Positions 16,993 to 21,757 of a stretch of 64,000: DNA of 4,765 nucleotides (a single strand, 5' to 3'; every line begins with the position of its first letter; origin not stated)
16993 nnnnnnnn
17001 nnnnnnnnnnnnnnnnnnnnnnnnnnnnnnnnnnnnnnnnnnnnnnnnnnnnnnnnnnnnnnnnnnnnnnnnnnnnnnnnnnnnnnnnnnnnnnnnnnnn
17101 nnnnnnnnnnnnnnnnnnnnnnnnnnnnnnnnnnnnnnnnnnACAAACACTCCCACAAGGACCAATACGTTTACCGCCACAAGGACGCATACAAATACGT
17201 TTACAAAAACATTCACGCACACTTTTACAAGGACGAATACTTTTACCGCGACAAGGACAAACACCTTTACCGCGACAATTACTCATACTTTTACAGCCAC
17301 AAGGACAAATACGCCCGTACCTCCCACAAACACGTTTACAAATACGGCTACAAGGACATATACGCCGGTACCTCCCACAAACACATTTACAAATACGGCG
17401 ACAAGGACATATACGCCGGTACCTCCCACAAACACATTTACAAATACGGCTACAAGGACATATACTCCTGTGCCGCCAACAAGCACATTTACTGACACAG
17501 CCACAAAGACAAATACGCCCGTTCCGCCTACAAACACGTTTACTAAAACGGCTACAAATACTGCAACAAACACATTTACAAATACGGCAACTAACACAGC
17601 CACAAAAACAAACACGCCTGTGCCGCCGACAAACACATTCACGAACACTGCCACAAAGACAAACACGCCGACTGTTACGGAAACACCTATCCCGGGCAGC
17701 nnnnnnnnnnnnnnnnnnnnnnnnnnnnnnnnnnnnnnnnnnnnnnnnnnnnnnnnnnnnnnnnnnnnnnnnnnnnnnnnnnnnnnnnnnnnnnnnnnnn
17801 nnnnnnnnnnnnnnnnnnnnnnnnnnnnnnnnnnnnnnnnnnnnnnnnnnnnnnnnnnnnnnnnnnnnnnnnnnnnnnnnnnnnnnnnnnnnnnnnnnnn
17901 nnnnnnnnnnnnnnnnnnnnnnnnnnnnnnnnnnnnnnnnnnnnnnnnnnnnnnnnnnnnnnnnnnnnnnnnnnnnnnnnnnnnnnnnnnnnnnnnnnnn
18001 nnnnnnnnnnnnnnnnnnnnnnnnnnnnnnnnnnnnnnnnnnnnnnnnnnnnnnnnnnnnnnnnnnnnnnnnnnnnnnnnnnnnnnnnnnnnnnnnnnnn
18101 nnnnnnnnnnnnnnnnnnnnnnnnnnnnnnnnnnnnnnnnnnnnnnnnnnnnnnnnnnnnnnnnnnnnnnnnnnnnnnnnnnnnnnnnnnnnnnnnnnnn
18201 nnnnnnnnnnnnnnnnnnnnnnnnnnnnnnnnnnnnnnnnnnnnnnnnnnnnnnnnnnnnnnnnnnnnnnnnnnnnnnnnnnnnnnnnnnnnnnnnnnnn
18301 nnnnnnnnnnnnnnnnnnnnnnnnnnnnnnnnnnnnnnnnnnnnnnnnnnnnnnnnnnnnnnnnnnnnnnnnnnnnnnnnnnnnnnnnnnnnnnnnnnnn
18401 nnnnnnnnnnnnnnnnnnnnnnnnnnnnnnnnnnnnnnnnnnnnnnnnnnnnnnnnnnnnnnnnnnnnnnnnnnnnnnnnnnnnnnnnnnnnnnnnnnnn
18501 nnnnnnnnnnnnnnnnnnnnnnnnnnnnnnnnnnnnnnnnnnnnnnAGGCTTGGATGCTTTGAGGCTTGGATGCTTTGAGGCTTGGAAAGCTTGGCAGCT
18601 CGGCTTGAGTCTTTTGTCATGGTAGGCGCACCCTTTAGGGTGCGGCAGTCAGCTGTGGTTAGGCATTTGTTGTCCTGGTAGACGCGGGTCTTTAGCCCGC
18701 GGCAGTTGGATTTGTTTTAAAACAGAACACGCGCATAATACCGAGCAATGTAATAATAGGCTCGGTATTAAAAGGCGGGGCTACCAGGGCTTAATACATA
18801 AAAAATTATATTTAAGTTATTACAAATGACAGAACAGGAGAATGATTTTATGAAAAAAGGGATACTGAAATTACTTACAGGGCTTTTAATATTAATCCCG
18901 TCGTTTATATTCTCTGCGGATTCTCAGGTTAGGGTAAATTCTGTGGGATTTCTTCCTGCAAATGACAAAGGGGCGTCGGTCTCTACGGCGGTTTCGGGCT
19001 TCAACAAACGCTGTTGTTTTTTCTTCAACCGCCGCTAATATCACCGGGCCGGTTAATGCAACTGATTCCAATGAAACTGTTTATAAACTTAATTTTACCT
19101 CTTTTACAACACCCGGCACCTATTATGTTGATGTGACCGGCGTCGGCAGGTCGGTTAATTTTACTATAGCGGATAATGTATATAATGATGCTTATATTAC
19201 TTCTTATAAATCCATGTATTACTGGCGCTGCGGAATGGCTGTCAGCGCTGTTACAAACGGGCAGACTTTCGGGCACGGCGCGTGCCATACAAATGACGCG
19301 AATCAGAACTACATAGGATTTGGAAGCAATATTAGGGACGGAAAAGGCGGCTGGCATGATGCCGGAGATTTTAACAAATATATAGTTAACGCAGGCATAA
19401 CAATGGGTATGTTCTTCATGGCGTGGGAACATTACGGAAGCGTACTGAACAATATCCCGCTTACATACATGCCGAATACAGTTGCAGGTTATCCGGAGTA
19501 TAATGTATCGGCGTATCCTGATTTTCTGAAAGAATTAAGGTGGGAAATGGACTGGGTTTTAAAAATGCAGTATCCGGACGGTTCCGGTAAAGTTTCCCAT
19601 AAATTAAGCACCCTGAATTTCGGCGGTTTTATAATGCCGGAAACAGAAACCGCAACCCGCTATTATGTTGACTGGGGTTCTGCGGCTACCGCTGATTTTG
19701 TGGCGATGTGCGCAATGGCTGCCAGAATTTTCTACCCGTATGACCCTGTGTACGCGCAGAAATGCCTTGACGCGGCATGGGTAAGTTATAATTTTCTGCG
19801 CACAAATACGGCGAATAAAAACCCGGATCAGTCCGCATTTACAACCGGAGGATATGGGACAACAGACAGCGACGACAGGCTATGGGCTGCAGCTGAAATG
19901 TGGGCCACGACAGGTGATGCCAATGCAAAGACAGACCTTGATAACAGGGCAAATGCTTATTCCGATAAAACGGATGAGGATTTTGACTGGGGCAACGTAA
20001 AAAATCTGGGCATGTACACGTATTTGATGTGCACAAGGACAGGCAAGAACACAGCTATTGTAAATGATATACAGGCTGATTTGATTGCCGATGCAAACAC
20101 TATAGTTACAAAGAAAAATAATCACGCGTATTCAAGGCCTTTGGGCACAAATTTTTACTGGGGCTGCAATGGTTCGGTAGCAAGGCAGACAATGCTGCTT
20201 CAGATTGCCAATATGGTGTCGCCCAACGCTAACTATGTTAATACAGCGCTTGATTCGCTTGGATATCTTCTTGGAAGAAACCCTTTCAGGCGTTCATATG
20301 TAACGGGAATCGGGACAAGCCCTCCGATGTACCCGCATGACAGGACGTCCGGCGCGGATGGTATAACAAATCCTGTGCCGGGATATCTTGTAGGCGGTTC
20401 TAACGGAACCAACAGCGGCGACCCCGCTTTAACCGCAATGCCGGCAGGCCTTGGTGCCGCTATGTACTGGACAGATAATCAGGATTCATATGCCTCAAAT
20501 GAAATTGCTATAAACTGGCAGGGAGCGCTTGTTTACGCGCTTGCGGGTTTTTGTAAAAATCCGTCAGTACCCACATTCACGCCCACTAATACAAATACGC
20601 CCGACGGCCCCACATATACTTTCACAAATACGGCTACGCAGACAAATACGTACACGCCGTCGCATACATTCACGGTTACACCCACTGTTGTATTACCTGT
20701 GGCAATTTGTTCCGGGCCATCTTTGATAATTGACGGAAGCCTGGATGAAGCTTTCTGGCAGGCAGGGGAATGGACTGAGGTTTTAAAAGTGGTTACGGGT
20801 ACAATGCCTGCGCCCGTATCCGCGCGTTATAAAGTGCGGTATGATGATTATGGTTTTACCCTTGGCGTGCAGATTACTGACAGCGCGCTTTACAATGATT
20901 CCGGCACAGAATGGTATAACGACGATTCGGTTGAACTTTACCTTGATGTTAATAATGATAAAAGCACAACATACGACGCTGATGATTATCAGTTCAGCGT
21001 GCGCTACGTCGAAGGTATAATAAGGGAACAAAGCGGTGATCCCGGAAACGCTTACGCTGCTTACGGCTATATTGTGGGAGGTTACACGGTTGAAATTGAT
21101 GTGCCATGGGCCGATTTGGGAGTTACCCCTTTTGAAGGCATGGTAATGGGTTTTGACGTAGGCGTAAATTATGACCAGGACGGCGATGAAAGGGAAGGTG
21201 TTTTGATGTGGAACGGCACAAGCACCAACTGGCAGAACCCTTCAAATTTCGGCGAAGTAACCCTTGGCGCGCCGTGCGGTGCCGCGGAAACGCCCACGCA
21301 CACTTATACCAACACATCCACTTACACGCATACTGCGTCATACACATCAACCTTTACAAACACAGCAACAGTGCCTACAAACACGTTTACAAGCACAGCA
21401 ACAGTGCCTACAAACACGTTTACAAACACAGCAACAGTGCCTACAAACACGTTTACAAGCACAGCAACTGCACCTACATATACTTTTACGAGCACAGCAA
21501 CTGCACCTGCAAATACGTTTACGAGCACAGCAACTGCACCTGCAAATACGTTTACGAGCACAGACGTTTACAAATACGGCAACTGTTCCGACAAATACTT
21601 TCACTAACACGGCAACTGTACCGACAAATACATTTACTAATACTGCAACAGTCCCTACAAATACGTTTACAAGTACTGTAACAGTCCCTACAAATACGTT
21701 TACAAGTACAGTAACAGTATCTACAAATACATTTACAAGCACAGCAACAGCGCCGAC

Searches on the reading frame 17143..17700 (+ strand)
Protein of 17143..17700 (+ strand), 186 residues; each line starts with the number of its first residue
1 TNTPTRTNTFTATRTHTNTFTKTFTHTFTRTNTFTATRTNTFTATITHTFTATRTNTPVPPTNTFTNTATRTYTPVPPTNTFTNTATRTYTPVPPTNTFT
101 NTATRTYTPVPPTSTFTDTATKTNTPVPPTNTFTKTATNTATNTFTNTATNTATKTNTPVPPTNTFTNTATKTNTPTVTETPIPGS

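Call 60: predict_structure(protein=window:17143-17700:+)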
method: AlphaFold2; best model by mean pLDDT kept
length: 186 residues; sequences in the alignment: 1
mean_pLDDT: 36.9   pTM: 0.22
mean pLDDT of the five models: 36.9, 34.9, 33.7, 33.3, 30.8
residues with pLDDT >= 90: 0; 70-90: 0; 50-70: 1; < 50: 185
segments of 3 or more residues with pLDDT < 50: 1-95, 97-186
pLDDT, mean of each block of 10 residues (from residue 1): 36 31 29 29 30 36 39 41 40 45 41 40 42 38 34 39 38 35 40
secondary structure, 60 per line:
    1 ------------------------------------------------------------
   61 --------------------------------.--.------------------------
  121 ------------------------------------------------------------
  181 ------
elements in order:

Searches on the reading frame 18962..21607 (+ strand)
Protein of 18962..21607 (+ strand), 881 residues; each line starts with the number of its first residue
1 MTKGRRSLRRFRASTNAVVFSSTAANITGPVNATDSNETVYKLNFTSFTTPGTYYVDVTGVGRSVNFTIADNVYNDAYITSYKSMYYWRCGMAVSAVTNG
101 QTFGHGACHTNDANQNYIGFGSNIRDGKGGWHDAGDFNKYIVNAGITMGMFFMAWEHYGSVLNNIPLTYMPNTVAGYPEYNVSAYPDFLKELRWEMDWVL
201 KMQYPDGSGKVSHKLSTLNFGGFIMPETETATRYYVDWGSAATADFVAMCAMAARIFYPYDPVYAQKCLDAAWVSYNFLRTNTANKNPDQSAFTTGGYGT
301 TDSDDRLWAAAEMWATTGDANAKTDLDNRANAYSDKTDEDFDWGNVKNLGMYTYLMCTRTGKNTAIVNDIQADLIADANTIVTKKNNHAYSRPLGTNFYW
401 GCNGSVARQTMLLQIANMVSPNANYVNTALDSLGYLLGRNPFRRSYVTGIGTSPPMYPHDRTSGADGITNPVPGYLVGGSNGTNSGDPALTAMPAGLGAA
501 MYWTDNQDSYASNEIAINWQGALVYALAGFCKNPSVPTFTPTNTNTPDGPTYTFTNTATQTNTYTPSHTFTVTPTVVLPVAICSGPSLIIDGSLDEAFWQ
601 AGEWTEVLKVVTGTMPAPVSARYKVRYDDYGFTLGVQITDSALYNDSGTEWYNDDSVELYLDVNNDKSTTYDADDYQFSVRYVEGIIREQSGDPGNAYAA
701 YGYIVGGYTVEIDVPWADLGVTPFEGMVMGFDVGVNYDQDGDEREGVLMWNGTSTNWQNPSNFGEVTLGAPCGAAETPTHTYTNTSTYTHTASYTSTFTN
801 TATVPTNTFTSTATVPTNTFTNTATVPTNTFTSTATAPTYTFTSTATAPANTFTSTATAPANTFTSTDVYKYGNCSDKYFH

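Call 7: search_protein_families(library=pfam, proteins=[window:18962-21607:+], max_evalue=0.01)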
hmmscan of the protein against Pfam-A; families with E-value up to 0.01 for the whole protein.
window:18962-21607:+ (881 aa): 3 families
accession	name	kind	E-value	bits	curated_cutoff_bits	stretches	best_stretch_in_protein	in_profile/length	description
PF00759.25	Glyco_hydro_9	-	5.2e-77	260.5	27.7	1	74-527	1-444/444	Glycosyl hydrolase family 9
PF06452.16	CBM9_1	-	1.9e-34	119.6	23.4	1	590-768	1-182/185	Carbohydrate family 9 binding domain-like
PF02927.20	CelD_N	-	2.2e-06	28.8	24.6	1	13-62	39-85/86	Cellulase N-terminal ig-like domain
